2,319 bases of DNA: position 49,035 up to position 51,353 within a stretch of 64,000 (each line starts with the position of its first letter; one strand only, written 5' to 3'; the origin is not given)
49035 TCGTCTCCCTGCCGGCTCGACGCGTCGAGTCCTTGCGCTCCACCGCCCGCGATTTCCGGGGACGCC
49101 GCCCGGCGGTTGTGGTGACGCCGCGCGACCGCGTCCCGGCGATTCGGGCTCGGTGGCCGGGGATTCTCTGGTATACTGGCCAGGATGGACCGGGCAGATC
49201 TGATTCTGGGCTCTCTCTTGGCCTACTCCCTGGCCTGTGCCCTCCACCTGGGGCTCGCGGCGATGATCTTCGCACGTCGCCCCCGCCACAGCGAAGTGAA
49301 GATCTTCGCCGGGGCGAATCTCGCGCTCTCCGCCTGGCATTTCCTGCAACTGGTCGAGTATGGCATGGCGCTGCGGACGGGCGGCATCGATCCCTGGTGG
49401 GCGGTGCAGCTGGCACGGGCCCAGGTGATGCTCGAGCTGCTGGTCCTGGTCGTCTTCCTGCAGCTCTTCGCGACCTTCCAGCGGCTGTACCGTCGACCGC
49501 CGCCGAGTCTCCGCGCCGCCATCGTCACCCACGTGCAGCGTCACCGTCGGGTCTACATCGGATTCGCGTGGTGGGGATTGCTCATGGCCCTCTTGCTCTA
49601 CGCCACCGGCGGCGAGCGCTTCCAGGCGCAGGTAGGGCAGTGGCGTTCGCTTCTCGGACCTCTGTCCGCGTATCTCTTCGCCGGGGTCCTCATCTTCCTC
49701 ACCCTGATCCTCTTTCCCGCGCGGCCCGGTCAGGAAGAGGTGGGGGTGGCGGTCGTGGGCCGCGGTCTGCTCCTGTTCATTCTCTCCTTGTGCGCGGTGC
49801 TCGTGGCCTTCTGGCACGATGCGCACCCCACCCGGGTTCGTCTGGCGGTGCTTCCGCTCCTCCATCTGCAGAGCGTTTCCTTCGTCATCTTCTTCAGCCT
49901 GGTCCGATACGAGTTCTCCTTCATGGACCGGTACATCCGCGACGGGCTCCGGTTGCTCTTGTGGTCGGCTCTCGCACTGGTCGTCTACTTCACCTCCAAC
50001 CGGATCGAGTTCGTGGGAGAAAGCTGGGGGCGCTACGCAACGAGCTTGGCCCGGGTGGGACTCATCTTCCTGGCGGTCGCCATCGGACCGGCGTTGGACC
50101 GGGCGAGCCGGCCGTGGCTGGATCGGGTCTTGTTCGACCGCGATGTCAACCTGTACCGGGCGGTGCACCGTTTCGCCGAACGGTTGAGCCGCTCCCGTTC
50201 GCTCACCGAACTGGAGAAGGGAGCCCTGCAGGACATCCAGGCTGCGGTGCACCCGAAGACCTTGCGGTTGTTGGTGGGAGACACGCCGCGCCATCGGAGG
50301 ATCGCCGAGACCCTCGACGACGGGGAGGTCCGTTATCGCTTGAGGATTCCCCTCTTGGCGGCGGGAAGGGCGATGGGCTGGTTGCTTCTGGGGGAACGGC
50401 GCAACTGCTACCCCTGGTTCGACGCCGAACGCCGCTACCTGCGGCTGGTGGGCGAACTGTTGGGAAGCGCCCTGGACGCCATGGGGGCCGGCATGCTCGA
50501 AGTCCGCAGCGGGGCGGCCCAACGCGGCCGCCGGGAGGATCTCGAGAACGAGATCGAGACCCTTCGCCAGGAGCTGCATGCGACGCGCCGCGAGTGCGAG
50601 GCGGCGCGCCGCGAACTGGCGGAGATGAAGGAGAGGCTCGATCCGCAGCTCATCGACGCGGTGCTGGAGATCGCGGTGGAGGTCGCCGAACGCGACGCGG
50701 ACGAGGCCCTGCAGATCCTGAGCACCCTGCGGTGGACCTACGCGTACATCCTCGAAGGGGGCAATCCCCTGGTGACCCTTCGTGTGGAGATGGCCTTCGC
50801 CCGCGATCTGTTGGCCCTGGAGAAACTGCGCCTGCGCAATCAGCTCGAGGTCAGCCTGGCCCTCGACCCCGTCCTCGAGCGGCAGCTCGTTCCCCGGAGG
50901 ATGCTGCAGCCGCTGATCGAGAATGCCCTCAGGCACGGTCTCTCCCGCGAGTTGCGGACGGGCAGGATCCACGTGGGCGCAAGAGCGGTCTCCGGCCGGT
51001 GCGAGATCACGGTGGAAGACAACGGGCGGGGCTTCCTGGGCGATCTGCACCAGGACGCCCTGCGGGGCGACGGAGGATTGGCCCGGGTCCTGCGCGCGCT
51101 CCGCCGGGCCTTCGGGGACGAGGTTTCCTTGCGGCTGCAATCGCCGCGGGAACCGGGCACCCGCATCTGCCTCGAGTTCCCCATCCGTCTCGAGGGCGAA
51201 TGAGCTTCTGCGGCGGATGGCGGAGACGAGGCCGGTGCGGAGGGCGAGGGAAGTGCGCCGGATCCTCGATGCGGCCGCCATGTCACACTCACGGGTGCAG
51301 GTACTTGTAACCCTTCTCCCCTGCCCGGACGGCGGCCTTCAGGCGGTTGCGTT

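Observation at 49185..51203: LytS-family sensor with Gln in place of the phospho-acceptor His, and no adjacent LytTR regulator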

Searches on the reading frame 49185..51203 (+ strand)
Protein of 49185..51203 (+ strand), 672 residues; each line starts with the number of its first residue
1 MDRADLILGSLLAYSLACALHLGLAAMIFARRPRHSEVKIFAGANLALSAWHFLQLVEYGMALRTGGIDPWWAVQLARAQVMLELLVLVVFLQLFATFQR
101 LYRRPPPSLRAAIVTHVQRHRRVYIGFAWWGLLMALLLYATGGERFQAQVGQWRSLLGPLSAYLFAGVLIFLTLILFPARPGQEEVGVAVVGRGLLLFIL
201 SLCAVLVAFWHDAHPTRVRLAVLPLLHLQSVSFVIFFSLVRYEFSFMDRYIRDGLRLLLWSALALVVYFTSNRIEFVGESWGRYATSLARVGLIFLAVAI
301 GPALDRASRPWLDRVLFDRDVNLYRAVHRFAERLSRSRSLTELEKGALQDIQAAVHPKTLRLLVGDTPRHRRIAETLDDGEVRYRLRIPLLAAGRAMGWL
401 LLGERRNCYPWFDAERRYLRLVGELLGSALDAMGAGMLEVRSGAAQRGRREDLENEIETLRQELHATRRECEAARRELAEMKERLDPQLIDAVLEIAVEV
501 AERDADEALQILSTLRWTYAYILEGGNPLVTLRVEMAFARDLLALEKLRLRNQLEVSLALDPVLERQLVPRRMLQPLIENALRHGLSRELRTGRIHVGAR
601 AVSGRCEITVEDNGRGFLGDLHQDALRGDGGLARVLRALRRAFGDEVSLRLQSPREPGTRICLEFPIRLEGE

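Call 3: search_protein_families(library=pfam, proteins=[window:49185-51203:+], max_evalue=1)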
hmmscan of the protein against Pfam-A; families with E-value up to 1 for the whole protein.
window:49185-51203:+ (672 aa): 10 families
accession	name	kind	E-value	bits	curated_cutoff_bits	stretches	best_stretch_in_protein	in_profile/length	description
PF02518.31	HATPase_c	-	2e-09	38.3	26.4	1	570-667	6-109/111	Histidine kinase-, DNA gyrase B-, and HSP90-like ATPase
PF06580.19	His_kinase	-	1.5e-05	25.6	25.2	1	477-554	2-81/81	Histidine kinase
PF07200.18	Mod_r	-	0.0031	18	30.1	1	447-507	53-113/146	Modifier of rudimentary (Mod(r)) protein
PF13492.12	GAF_3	-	0.0084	17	27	1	365-431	63-128/129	GAF domain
PF22905.2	Hydro_N_hd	-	0.092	13.1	27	1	453-524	116-188/195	Hydrolase N-terminal helical domain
PF02538.19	Hydantoinase_B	-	0.11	11.4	26.8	1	457-538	173-252/519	Hydantoinase B/oxoprolinase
PF05377.16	FlaC_arch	-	0.12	13.2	27.8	1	451-485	3-37/55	Flagella accessory protein C (FlaC)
PF13581.12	HATPase_c_2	-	0.28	11.6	27.4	1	578-622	40-84/127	Histidine kinase-like ATPase domain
PF10186.14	ATG14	-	0.33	10.5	33.2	1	446-486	67-107/347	Vacuolar sorting 38 and autophagy-related subunit 14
PF18709.6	DLP_helical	-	0.51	10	25.5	1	448-500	88-140/340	Dynamin-like helical domain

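Call 4: search_protein_families(library=ncbifam, proteins=[window:49185-51203:+], max_evalue=1)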
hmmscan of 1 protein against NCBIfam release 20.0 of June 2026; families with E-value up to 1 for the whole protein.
window:49185-51203:+ (672 aa): 8 families
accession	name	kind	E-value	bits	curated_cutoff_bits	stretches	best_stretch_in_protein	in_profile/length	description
NF041832.1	near_NosP_CTERM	subfamily_domain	0.018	14.1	400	1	571-619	122-165/370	NahK/ErcS family hybrid sensor histidine kinase/response regulator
NF038350.1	taxis_HmpF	equivalog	0.018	13.4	200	1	444-491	137-184/553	pilus motility taxis protein HmpF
NF046044.1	PnpS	equivalog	0.071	12.1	400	1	552-616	265-328/390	two-component system histidine kinase PnpS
NF047794.1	HisKinPtgB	equivalog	0.11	10.8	1000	1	530-620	516-602/656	two-component system sensor histidine kinase PgtB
NF045487.1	ASRP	equivalog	0.12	11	300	1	446-486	202-240/593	archaea-specific SMC-related protein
TIGR02966.1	phoR_proteo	equivalog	0.13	11.2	334.2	1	571-616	231-272/333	phosphate regulon sensor histidine kinase PhoR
NF007004.0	PRK09467.1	equivalog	0.2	10.4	415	1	553-617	316-376/440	two-component system sensor histidine kinase EnvZ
NF005196.1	PRK06669.1-1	equivalog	0.42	10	200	1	447-507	130-190/274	flagellar assembly protein FliH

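Call 5: find_homologous_proteins(query=window:49185-51203:+, max_evalue=0.001)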
Query window:49185-51203:+ (672 aa): 24 proteins with E <= 0.001 among 8000 candidates.
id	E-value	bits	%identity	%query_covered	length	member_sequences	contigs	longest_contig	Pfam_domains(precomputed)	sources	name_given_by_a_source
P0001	0.0e+0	1470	100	100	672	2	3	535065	PF02518.32,PF06580.20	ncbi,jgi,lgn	-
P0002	0.0e+0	1192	81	100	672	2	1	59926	PF02518.32,PF06580.20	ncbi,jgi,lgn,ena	-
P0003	0.0e+0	1107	76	99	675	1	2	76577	PF02518.32,PF06580.20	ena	-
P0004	6.5e-296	1001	69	99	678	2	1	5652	PF02518.32,PF06580.20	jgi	jgi:hypothetical protein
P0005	3.6e-294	995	69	99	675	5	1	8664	PF02518.32,PF06580.20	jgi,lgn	jgi:hypothetical protein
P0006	2.0e-293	993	69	99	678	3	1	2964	PF02518.32,PF06580.20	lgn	-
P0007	4.0e-286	969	68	99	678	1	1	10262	PF02518.32,PF06580.20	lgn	-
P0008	1.6e-276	937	66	99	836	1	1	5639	PF02518.32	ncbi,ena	-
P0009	1.7e-177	610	48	99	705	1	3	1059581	PF02518.32,PF06580.20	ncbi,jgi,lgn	jgi:signal transduction histidine kinase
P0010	1.1e-172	594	49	99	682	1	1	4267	PF02518.32,PF06580.20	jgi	jgi:hypothetical protein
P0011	1.4e-167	577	47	99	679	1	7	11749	PF02518.32,PF06580.20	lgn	-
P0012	6.3e-166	572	47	99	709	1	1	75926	PF02518.32,PF06580.20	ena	-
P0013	4.8e-158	546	45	100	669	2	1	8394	PF06580.20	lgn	-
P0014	1.2e-150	521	44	99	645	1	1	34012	-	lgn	-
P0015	1.6e-148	514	44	96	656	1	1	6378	-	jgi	jgi:hypothetical protein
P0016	7.2e-144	499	68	54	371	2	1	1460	PF02518.32,PF06580.20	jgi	-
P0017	2.8e-138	480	43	96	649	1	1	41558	-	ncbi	-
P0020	4.6e-110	387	40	98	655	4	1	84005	-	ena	-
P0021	1.2e-83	300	35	90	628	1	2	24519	-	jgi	jgi:hypothetical protein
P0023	7.4e-7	46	30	28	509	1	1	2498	PF02518.32,PF06580.20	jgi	jgi:signal transduction histidine kinase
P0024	1.2e-5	42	26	81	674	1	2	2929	PF02518.32,PF06580.20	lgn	-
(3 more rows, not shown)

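Call 6: search_solved_structures(query=window:49185-51203:+, max_evalue=1, show_alignments=3)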
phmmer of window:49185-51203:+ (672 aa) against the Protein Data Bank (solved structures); distinct sequences matched with E-value up to 1: 3.
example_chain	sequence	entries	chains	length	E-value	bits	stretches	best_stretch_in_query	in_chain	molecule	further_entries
6swj_A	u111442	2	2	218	7.7e-10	41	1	486-618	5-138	Histidine kinase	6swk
4r39_A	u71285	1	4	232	0.029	16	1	573-650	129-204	Blue-light-activated histidine kinase 2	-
6nuk_A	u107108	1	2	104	0.54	11.8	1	448-511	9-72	Ferredog-Diesel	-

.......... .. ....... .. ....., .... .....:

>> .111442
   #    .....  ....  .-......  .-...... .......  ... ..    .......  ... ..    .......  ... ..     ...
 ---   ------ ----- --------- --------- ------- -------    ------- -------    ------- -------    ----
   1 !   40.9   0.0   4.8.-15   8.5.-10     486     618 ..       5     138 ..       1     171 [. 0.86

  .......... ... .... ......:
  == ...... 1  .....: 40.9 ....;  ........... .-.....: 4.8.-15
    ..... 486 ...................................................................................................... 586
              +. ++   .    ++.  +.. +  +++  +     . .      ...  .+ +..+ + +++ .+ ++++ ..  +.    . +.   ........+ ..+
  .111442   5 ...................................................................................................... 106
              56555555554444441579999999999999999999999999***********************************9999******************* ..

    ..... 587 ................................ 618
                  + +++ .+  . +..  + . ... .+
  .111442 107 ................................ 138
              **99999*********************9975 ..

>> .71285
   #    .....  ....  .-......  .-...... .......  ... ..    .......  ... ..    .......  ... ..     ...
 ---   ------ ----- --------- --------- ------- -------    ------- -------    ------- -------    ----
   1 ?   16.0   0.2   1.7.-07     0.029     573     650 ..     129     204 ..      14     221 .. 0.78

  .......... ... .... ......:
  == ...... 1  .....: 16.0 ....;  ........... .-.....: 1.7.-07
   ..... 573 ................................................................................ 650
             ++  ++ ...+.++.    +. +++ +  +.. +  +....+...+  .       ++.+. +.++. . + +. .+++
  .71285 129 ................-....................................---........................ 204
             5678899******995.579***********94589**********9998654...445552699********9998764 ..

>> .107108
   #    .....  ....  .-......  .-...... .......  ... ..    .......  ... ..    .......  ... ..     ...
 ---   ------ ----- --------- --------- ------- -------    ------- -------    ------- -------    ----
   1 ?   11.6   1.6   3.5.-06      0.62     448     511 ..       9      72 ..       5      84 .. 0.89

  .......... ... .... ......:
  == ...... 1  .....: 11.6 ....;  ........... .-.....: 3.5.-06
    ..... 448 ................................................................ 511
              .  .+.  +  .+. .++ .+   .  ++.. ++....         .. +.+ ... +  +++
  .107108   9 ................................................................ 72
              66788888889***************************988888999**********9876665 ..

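Call 9: find_encoding_contigs(protein=window:49185-51203:+, flank=10000, max_places=3)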
Protein window:49185-51203:+ (672 aa): 5 contigs read that carry it; 3 places shown.
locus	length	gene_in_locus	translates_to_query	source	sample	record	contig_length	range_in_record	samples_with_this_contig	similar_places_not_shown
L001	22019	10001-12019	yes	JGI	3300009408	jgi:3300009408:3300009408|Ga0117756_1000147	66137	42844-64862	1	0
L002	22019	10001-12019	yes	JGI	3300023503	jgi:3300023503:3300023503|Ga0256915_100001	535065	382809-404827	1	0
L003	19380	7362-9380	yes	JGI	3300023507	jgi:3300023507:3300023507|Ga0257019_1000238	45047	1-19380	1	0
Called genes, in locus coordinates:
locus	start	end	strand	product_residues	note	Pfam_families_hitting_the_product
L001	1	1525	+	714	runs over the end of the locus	PF02897:Peptidase_S9_N, PF00326:Peptidase_S9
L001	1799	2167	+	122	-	PF02082:Rrf2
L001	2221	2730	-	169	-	PF00877:NLPC_P60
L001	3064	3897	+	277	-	-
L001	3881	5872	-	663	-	PF13231:PMT_2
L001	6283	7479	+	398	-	-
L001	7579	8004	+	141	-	PF14489:QueF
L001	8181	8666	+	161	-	PF12802:MarR_2, PF01047:MarR, PF13463:HTH_27 (faint)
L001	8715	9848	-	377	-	PF13439:Glyco_transf_4, PF13579:Glyco_trans_4_4, PF00534:Glycos_transf_1, PF13692:Glyco_trans_1_4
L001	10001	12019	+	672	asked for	PF06580:His_kinase (weak), PF02518:HATPase_c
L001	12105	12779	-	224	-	PF07920:DUF1684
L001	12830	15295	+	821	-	PF00535:Glycos_transf_2, PF13506:Glyco_transf_21 (faint), PF13641:Glyco_tranf_2_3, PF13632:Glyco_trans_2_3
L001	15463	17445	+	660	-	-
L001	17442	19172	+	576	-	PF00672:HAMP, PF00512:HisKA (weak), PF02518:HATPase_c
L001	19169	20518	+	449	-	PF00072:Response_reg, PF00158:Sigma54_activat, PF14532:Sigma54_activ_2, PF07728:AAA_5 (weak), PF25601:AAA_lid_14, PF02954:HTH_8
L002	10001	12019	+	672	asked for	PF06580:His_kinase (weak), PF02518:HATPase_c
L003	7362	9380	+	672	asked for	PF06580:His_kinase (weak), PF02518:HATPase_c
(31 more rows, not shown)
